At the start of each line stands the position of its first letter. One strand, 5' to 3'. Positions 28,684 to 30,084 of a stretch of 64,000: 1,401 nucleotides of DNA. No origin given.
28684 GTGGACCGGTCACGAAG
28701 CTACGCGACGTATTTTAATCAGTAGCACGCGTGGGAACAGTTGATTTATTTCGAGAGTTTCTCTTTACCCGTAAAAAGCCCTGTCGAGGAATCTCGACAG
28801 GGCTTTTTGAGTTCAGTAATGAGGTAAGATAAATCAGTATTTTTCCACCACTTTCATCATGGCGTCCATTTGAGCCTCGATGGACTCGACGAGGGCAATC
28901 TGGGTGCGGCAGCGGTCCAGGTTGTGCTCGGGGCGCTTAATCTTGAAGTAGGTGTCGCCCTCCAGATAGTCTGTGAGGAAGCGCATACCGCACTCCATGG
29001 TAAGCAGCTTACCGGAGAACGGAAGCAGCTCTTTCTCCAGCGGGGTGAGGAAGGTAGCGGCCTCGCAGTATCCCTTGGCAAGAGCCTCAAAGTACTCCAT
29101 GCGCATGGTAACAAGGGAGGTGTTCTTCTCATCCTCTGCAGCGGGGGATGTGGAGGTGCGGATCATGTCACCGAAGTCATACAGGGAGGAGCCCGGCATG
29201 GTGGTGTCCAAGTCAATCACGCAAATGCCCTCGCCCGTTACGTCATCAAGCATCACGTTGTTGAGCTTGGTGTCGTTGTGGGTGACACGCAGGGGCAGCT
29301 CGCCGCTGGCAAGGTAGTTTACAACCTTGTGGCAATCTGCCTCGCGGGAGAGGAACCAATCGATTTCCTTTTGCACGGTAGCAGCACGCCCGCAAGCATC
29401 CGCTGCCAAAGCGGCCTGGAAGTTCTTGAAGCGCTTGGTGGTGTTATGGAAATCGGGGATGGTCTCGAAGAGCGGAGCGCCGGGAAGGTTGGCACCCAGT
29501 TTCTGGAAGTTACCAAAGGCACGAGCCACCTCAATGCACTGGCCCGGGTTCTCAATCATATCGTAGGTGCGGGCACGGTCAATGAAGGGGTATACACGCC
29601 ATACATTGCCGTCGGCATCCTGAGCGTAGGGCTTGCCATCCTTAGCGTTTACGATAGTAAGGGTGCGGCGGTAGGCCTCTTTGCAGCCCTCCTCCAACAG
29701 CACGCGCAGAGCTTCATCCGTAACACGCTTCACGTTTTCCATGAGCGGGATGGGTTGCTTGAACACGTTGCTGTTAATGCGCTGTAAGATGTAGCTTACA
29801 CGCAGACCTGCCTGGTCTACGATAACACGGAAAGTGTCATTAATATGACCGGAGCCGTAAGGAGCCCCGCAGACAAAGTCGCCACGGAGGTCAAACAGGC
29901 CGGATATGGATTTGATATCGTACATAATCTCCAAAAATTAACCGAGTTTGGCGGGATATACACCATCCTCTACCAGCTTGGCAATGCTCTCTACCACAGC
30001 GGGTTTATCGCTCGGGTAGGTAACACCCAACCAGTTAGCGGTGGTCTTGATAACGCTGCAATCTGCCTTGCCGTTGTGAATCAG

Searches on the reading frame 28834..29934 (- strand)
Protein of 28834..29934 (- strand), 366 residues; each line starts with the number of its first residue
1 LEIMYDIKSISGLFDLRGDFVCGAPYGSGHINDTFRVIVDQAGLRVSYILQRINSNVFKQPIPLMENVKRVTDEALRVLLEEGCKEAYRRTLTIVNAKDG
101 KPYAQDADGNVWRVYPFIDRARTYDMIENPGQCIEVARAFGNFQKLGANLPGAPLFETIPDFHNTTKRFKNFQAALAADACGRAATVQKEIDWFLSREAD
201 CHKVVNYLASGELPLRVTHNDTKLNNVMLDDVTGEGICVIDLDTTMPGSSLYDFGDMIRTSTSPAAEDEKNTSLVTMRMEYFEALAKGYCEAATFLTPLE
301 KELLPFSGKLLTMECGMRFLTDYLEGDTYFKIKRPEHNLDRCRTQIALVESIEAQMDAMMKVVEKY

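Call 21: search_protein_families(library=pfam, proteins=[window:28834-29934:-], max_evalue=0.001)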
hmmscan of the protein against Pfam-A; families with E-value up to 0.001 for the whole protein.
window:28834-29934:- (366 aa): 1 family
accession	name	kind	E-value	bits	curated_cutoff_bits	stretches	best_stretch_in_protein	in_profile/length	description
PF01636.29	APH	-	7.1e-19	68.9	23.2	1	25-266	4-218/239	Phosphotransferase enzyme family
